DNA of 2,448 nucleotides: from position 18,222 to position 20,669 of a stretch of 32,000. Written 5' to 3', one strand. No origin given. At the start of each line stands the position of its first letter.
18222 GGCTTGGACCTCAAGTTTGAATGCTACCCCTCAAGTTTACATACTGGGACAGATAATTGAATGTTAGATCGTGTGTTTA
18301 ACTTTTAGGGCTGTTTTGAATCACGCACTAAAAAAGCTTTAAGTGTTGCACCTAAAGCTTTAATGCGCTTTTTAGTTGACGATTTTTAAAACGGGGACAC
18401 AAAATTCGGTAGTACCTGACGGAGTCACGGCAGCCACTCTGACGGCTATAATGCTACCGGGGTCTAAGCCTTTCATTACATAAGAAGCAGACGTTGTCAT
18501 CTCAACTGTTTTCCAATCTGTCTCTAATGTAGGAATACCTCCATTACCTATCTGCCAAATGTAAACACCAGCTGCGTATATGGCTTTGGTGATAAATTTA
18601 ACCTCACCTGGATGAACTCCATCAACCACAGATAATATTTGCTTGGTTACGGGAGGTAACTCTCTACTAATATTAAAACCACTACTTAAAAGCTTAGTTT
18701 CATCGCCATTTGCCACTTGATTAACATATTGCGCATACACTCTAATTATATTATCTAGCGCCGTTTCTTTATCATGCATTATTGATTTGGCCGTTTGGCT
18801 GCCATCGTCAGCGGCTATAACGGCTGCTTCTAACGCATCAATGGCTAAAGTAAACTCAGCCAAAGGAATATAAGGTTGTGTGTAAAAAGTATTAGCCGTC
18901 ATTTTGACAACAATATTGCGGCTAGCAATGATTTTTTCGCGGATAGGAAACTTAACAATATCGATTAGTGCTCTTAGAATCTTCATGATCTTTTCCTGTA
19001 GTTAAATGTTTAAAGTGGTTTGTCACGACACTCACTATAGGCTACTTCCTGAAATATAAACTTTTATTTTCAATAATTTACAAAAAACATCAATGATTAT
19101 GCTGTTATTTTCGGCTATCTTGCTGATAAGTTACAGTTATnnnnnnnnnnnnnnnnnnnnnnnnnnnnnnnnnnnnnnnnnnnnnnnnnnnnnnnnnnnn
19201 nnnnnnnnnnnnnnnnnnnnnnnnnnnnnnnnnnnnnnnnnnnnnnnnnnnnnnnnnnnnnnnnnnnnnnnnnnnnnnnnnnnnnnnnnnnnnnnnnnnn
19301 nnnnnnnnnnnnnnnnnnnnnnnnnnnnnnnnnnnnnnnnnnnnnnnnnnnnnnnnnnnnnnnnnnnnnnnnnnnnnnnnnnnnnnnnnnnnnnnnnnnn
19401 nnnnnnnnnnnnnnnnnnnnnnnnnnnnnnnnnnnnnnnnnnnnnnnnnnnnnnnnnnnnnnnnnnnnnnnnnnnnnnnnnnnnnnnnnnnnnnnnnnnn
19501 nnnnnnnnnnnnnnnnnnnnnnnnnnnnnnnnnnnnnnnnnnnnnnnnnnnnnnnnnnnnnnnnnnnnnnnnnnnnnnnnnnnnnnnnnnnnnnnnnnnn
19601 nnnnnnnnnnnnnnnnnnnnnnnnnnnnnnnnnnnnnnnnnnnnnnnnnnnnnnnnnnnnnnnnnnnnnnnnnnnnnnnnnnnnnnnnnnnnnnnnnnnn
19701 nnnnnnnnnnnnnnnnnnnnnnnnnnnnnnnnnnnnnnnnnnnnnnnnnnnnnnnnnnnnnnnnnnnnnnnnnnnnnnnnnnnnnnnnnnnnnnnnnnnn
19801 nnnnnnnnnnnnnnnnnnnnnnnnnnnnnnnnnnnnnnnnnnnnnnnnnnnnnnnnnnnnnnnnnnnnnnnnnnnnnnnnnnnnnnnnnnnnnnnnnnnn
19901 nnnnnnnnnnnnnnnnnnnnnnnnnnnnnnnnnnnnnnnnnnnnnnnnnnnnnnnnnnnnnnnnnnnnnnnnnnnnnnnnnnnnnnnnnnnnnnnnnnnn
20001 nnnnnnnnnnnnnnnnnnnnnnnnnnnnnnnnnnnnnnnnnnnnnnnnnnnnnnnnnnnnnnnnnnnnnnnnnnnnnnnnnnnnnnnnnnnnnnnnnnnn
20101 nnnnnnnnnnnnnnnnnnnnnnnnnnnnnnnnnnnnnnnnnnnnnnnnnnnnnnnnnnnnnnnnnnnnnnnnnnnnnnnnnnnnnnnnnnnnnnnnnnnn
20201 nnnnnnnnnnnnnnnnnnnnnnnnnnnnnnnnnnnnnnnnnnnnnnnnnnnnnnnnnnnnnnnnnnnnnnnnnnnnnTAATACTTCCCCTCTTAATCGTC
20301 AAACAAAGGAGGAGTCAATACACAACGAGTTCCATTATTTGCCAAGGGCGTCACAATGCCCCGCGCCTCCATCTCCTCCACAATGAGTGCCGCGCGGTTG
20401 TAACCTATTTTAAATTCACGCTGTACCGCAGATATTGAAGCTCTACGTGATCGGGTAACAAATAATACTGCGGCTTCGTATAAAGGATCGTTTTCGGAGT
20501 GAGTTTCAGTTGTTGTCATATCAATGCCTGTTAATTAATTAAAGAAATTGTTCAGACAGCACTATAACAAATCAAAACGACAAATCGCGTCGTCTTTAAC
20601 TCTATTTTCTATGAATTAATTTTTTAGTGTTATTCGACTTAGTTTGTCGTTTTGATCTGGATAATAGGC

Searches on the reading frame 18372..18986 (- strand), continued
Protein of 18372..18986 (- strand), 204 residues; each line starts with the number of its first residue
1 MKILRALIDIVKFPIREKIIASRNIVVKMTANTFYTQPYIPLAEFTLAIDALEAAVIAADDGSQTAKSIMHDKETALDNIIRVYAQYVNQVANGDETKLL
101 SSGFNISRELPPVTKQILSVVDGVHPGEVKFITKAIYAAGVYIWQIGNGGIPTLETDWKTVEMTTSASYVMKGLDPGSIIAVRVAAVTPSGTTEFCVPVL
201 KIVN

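Call 59: find_encoding_contigs(protein=P0105, flank=3000, max_places=3)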
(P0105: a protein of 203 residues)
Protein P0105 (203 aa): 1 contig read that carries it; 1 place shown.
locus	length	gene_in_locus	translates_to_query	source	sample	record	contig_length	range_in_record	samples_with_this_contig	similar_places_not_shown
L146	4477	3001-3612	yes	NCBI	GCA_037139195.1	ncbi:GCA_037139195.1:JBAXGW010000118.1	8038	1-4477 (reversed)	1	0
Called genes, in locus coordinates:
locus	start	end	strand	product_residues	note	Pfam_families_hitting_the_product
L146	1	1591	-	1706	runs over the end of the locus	PF02018:CBM_4_9 (faint), PF18962:Por_Secre_tail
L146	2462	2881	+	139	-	-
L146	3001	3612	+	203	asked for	-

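Call 60: list_cluster_members(proteins=[P0040, P0065, P0088, P0105, P0121, P0136, P0141, P0156, P0163, P0022])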
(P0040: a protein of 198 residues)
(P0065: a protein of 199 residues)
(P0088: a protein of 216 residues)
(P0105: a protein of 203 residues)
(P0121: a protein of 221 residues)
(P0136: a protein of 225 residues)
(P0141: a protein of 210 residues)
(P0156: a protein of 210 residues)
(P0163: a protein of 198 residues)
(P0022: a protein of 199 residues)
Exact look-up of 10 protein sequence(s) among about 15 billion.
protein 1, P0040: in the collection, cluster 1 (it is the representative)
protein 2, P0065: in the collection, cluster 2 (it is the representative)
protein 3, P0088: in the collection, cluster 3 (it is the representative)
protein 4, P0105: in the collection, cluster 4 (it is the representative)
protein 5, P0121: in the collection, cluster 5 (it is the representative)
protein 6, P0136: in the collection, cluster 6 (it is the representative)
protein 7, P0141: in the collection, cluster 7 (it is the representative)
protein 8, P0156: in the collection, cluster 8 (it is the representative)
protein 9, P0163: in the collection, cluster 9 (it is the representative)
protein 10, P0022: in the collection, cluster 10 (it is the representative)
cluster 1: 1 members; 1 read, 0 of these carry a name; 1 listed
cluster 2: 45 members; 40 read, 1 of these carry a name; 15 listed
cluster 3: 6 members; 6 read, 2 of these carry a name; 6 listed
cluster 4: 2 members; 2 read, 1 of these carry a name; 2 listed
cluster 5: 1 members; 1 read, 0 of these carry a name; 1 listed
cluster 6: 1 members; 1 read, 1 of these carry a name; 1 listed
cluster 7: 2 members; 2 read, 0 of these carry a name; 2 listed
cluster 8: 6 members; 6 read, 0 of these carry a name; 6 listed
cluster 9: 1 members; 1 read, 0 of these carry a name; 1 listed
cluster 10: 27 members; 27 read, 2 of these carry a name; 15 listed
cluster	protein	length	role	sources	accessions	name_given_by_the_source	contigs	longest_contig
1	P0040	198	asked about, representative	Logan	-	-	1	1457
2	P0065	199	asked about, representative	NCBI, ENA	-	-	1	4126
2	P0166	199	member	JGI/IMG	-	hypothetical protein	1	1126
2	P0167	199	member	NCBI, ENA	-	-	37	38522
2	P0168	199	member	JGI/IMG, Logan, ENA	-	-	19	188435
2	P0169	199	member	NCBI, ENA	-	-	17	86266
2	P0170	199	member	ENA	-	-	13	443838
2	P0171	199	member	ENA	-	-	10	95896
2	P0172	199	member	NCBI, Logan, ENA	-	-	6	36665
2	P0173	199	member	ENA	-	-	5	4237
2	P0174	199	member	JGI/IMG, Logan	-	-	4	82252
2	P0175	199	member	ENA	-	-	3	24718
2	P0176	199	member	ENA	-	-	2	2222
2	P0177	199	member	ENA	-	-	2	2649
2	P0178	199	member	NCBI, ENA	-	-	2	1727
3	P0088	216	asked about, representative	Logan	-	-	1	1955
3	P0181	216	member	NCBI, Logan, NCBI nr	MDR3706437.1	MAG: fibronectin type III domain-containing protein [Paludibacteraceae bacterium] | fibronectin type III domain-containing protein [Paludibacteraceae bacterium]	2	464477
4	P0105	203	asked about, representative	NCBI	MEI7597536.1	MAG: hypothetical protein WCK02_17440 [Bacteroidota bacterium]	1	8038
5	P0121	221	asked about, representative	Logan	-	-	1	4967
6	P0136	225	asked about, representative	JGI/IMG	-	hypothetical protein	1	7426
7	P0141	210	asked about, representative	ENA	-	-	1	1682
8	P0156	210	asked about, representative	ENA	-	-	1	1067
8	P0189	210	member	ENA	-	-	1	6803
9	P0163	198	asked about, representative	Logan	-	-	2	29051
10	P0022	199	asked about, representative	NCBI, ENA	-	-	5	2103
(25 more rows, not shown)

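Call 62: find_encoding_contigs(protein=P0181, flank=4000, max_places=3)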
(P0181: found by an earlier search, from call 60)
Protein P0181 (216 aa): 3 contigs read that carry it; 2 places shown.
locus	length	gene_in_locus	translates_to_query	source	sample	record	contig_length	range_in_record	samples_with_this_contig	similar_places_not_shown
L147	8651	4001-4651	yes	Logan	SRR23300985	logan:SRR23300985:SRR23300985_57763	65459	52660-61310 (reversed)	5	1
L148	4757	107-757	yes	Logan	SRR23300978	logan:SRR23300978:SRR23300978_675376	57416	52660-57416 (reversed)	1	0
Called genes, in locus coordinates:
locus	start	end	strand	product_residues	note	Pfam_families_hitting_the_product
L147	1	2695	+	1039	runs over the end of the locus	PF00873:ACR_tran, PF03176:MMPL (weak), PF02355:SecD_SecF_C (faint)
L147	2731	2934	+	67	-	PF10771:DUF2582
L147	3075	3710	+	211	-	PF00440:TetR_N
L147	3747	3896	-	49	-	-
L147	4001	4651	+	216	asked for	-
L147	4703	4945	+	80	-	PF23297:ACP_SdgA_C (weak), PF00550:PP-binding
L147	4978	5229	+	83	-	PF00550:PP-binding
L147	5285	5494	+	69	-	PF10771:DUF2582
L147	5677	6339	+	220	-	PF13505:OMP_b-brl (weak), PF13568:OMP_b-brl_2 (faint)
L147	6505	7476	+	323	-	PF00365:PFK, PF01513:NAD_kinase (faint)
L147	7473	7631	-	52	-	-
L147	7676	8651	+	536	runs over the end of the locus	PF13231:PMT_2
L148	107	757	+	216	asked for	-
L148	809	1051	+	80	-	PF23297:ACP_SdgA_C (weak), PF00550:PP-binding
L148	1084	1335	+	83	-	PF00550:PP-binding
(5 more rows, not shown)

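Call 63: find_encoding_contigs(protein=P0170, flank=4000, max_places=3)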
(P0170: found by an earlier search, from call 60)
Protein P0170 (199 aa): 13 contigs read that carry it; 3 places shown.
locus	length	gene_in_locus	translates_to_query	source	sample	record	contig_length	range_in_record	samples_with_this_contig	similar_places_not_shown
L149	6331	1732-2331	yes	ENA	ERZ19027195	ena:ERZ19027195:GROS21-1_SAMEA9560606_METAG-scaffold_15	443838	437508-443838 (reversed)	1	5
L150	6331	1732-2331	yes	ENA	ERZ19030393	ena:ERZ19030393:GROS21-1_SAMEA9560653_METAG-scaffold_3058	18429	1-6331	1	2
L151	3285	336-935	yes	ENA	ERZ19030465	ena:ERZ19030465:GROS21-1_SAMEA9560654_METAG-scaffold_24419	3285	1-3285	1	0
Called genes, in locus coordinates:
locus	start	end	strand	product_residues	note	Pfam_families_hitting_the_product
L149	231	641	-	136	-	-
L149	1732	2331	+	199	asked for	-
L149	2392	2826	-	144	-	PF06853:DUF1249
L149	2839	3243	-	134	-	PF01242:PTPS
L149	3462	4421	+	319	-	PF03255:ACCA, PF01039:Carboxyl_trans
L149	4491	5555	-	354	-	PF01208:URO-D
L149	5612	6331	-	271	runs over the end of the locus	PF01637:ATPase_2 (faint), PF13191:AAA_16 (weak), PF13401:AAA_22, PF13173:AAA_14 (weak)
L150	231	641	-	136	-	-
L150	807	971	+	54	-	-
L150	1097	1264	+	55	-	-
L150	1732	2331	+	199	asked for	-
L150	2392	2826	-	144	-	PF06853:DUF1249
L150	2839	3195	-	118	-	PF01242:PTPS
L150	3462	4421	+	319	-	PF03255:ACCA, PF01039:Carboxyl_trans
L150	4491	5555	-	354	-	PF01208:URO-D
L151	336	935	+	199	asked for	-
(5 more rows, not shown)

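Call 64: find_encoding_contigs(protein=P0163, flank=4000, max_places=3)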
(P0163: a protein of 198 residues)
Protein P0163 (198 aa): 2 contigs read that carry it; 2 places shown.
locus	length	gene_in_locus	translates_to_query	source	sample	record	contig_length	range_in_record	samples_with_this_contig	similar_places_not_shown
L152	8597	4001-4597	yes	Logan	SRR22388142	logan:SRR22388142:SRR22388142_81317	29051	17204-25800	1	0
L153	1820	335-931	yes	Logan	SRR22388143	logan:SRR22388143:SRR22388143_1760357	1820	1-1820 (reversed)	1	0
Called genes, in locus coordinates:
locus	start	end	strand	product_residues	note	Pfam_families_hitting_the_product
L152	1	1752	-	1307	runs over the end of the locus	PF18962:Por_Secre_tail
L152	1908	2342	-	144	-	PF08818:DUF1801 (weak), PF13376:OmdA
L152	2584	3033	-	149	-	PF08327:AHSA1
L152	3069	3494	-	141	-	PF08818:DUF1801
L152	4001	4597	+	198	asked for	-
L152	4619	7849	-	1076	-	PF13229:Beta_helix, PF13573:SprB, PF18962:Por_Secre_tail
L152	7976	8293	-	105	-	PF00581:Rhodanese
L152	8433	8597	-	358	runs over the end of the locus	PF26550:Tricorn_2nd (faint), PF26549:Tricorn_N (faint)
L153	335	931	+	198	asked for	-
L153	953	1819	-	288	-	?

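Call 69: fold_search(model_id=the predicted structure, library=viral)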
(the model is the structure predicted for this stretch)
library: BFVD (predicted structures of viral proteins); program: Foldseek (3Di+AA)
matches with E <= 10: 1173; with E <= 0.001: 35
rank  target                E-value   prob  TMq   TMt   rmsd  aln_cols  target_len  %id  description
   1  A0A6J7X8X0            7.9e-06  1.00  0.36  0.29  20.4       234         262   14  Uncharacterized protein [uncultured Caudovirales phage]
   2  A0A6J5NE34            3.3e-05  1.00  0.36  0.59   3.6       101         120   22  Fibronectin type III [uncultured Caudovirales phage]
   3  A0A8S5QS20            5.3e-05  1.00  0.37  0.29  15.3       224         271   14  Tencon, FN3-like domain, alternative scaffold.71A [Myoviridae sp. ctgXL3]
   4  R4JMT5                1.1e-04  1.00  0.35  0.31  14.3       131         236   11  Fibronectin type-III domain-containing protein [Bacillus phage SIOphi]
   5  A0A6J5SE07            1.1e-04  1.00  0.37  0.09  13.3       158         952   14  Tip attachment protein J central straight fiber domain-containing protein [uncultured Caudovirales phage]
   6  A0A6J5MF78            1.2e-04  1.00  0.36  0.31   3.0        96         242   21  Fibronectin type III [uncultured Caudovirales phage]
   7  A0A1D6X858            1.3e-04  1.00  0.34  0.65   5.1       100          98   16  Putative fibronectin, type III containing protein [Bacillus phage PBC4]
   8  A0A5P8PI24            1.3e-04  1.00  0.36  0.28  11.3       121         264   16  Major tail protein [Bacillus phage 049ML001]
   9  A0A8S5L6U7            1.3e-04  1.00  0.37  0.12  10.3       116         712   16  Fibronectin type-III domain-containing protein [Siphoviridae sp. ct45W1]
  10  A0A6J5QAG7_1          1.5e-04  1.00  0.34  0.09   3.7        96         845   14  Tip attachment protein J [uncultured Caudovirales phage]
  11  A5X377                1.5e-04  1.00  0.34  0.21  12.8       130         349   16  A5 tail fiber protein (Fragment) [Enterobacteria phage A5]
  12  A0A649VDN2            1.8e-04  1.00  0.39  0.29   3.2        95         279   10  Major tail protein [Mycobacterium phage Indlulamithi]
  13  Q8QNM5                2.0e-04  1.00  0.37  0.13   6.6       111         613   14  EsV-1-39 [Ectocarpus siliculosus virus 1 (isolate New Zealand/Kaikoura/1988)]
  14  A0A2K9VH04            2.0e-04  1.00  0.36  0.11  18.3       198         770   13  Minor tail protein [Gordonia phage Beenie]
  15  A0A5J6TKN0            2.1e-04  1.00  0.35  0.14   8.1       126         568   17  Esterase [Gordonia phage Gibbin]
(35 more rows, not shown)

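Call 84: find_encoding_contigs(protein=P0136, flank=3500, max_places=2)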
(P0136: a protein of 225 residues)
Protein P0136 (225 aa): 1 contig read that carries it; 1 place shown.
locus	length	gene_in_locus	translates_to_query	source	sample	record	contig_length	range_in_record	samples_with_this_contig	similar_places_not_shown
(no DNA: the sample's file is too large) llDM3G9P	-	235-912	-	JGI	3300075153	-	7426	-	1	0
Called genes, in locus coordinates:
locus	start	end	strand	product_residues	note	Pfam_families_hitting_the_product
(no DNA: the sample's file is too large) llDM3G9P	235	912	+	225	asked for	-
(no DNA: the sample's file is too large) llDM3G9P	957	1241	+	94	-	-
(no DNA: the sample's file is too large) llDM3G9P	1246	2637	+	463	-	-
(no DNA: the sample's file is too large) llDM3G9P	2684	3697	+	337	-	PF20459:DUF6712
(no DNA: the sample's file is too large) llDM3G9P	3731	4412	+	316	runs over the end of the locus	-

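Call 85: find_encoding_contigs(protein=P0189, flank=3500, max_places=2)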
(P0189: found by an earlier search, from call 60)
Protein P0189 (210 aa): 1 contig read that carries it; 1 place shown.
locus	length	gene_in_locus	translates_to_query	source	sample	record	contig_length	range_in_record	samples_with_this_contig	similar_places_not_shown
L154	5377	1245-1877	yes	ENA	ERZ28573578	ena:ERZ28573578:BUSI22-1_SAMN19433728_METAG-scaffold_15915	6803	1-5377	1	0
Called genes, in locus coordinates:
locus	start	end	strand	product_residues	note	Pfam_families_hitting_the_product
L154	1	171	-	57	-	?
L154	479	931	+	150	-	PF01797:Y1_Tnp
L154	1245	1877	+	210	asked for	-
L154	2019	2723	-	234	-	-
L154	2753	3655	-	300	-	PF01145:Band_7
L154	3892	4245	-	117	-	-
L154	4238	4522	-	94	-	PF13711:DUF4160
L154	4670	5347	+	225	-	PF00072:Response_reg, PF00486:Trans_reg_C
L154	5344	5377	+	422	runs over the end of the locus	PF00512:HisKA, PF02518:HATPase_c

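Call 89: search_dna_similar(query=window:18372-18986:-, collection=plasmids, mode=protein, max_evalue=0.001, max_rows=15)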
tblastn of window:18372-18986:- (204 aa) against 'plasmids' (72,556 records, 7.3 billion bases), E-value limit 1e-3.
No match.

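Call 90: search_dna_similar(query=window:18372-18986:-, collection=phages, mode=protein, max_evalue=0.001, max_rows=15)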
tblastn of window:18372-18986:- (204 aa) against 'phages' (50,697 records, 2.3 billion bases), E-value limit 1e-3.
No match.
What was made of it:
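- On Iterons (Rep-dependent origin or copy-control repeats): The partner protein has no tblastn hit in plasmid or phage collections (calls 89, 90).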

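Call 97: search_protein_families(library=pfam, proteins=[L131:523-921:+, L131:1463-2140:+, L131:3918-4727:-, L133:439-1641:-], max_evalue=0.01)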
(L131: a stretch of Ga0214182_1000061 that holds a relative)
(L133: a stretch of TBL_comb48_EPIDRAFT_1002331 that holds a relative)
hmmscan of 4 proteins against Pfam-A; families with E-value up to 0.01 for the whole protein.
L131:523-921:+ (132 aa): 3 families
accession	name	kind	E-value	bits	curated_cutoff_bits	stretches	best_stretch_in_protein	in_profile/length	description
PF01381.28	HTH_3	-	3.1e-05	24.4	23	1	20-70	6-55/55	Helix-turn-helix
PF12844.13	HTH_19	-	5.9e-05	23.3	30.2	1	21-72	10-60/64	Helix-turn-helix domain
PF13744.12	HTH_37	-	0.0085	16.3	27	0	8-45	16-53/80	Helix-turn-helix domain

L131:1463-2140:+ (225 aa): 2 families
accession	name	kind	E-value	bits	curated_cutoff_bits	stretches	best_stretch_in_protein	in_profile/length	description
PF00486.34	Trans_reg_C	-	1.1e-08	35.5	26.2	1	143-215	2-75/77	Transcriptional regulatory protein, C terminal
PF00072.30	Response_reg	-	0.00043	20.9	30.2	1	10-83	6-80/111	Response regulator receiver domain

L131:3918-4727:- (269 aa): 1 family
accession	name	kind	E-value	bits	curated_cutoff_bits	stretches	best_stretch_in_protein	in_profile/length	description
PF05985.16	EutC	-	2.7e-87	292.4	25.8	1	12-247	2-235/235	Ethanolamine ammonia-lyase light chain (EutC)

L133:439-1641:- (400 aa): 3 families
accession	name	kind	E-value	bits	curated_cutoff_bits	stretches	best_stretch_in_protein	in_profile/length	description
PF04313.20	HSDR_N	-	5.9e-27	95.2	25.1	1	3-177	2-186/198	Type I restriction enzyme R protein N terminus (HSDR_N)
PF18766.7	SWI2_SNF2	-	7.6e-15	55.6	26.7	1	291-382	2-91/221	SWI2/SNF2 ATPase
PF04851.21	ResIII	-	1.6e-13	51.4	22.5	1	285-367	2-80/164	Type III restriction enzyme, res subunit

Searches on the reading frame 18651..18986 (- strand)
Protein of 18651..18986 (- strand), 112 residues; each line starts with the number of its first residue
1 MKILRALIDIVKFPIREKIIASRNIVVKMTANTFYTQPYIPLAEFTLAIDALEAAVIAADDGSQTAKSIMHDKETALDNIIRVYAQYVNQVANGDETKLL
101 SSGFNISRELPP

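Call 73: search_solved_structures(query=A2, max_evalue=10)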
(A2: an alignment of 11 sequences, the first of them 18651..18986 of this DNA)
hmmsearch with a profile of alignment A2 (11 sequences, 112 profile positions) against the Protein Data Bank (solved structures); distinct sequences matched with E-value up to 10: 8.
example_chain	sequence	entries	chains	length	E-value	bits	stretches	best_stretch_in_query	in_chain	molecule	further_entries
3m2p_A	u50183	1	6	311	0.018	18.5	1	17-82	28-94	UDP-N-acetylglucosamine 4-epimerase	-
3cqb_A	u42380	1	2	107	0.69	13.3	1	49-99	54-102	Probable protease htpX homolog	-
4wzw_A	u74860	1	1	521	1.1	12.7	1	24-100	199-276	Pumilio domain-containing protein KIAA0020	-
4wzr_A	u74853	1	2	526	1.1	12.7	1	25-100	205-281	Pumilio domain-containing protein KIAA0020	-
8yvw_A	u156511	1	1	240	1.5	12.3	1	44-74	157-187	(S)-2-haloacid dehalogenase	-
3smv_A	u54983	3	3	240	1.5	12.2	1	44-74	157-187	(S)-2-haloacid dehalogenase | L-azetidine-2-carboxylate hydrolase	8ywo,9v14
8y75_A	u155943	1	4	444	2.7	11.4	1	12-54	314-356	CRISPR-associated protein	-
8y7f_A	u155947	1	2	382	7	10.1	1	12-54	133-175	CRISPR-associated protein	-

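Call 76: predict_structure(alignment_id=A2)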
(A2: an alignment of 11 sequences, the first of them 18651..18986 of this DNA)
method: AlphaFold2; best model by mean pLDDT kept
length: 112 residues; sequences in the alignment: 11
mean_pLDDT: 91.1   pTM: 0.81
mean pLDDT of the five models: 91.1, 90.5, 90.0, 85.8, 79.5
residues with pLDDT >= 90: 90; 70-90: 16; 50-70: 6; < 50: 0
segments of 3 or more residues with pLDDT < 50: none
pLDDT, mean of each block of 10 residues (from residue 1): 84 95 95 91 96 95 90 96 94 92 83 51
secondary structure, 60 per line:
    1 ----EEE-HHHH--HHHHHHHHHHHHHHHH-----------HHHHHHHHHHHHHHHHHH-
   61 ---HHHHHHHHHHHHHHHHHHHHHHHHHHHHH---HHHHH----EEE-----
elements in order: E5-7 H9-12 H15-30 H42-59 H64-92 H96-100 E105-107

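Call 79: fold_search(model_id=the predicted structure, library=pdb)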
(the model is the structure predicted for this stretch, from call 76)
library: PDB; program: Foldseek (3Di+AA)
matches with E <= 10: 85; with E <= 0.001: 0
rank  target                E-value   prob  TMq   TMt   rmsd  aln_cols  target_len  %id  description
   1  4nso_B                1.1e+00  0.41  0.38  0.43   5.2        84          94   17  Crystal structure of the effector-immunity protein complex (released 2014-04-16)
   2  1k4t_A                1.8e+00  0.25  0.36  0.09  11.7        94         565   15  HUMAN DNA TOPOISOMERASE I (70 KDA) IN COMPLEX WITH THE POISON TOPOTECAN AND COVALENT COMPLEX WITH A 22 BASE PAIR DNA D (released 2002-12-04)
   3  4noo_B                2.1e+00  0.35  0.42  0.47   5.2        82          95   18  Molecular mechanism for self-protection against type VI secretion system in Vibrio cholerae (released 2014-04-09)
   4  7pnt_L                2.1e+00  0.23  0.42  0.29   8.3       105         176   13  Assembly intermediate of mouse mitochondrial ribosome small subunit without mS37 in complex with RbfA and Tfb1m (released 2022-06-15)
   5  2ic6_A                2.5e+00  0.44  0.40  0.60   8.2        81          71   14  The Coiled-coil Domain (residues 1-75) Structure of the Sin Nombre Virus Nucleocapsid Protein (released 2007-02-27)
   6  4fi5                  2.5e+00  0.38  0.40  0.59   9.7        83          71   13  Crystal structure of the N-terminal domain of Hantaan virus strain 76-118 nucleoprotein (released 2012-06-20)
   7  1rrj_A                2.5e+00  0.23  0.35  0.09   8.7        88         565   16  Structural Mechanisms of Camptothecin Resistance by Mutations in Human Topoisomerase I (released 2004-07-06)
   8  1nig                  2.6e+00  0.06  0.26  0.21  14.4       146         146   14  2.0 A Structure of Protein of Unknown Function from Thermoplasma acidophilum (released 2003-07-15)
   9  4nsr_C                2.7e+00  0.25  0.40  0.46   5.3        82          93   18  Crystal structure of the Immunity protein (released 2014-04-16)
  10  2ic9_A                2.9e+00  0.38  0.40  0.57   8.3        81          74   14  The Coiled-coil Domain (residues 1-93) Structure of the Sin Nombre Virus Nucleocapsid Protein (released 2007-02-27)
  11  4kjr_B                3.2e+00  0.04  0.26  0.11  18.3       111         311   12  Crystal structure of selenium substituted Ca2+/H+ antiporter proteinYfkE (released 2013-07-03)
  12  8glt_0                3.4e+00  0.15  0.32  0.13  10.2        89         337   19  Backbone model of de novo-designed chlorophyll-binding nanocage O32-15 (released 2024-03-27)
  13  4nsr_D                4.1e+00  0.10  0.30  0.34   6.8        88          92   16  Crystal structure of the Immunity protein (released 2014-04-16)
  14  8c0o_1A               4.3e+00  0.09  0.32  0.30   6.4        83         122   10  African cichlid nackednavirus capsid at pH 5.5 (released 2023-04-05)
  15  3ovu_A                4.5e+00  0.08  0.28  0.33  10.0        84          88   12  Crystal Structure of Human Alpha-Haemoglobin Complexed with AHSP and the First NEAT Domain of IsdH from Staphylococcus (released 2011-09-21)
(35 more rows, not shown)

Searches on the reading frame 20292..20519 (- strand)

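Call 98: search_protein_families(library=pfam, proteins=[window:20292-20519:-], max_evalue=0.01)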
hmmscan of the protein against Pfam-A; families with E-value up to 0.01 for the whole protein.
window:20292-20519:- (75 aa): 1 family
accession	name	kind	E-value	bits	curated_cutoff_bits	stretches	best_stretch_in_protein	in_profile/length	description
PF09397.16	FtsK_gamma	-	5e-24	84.2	30.6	1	9-69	2-62/63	Ftsk gamma domain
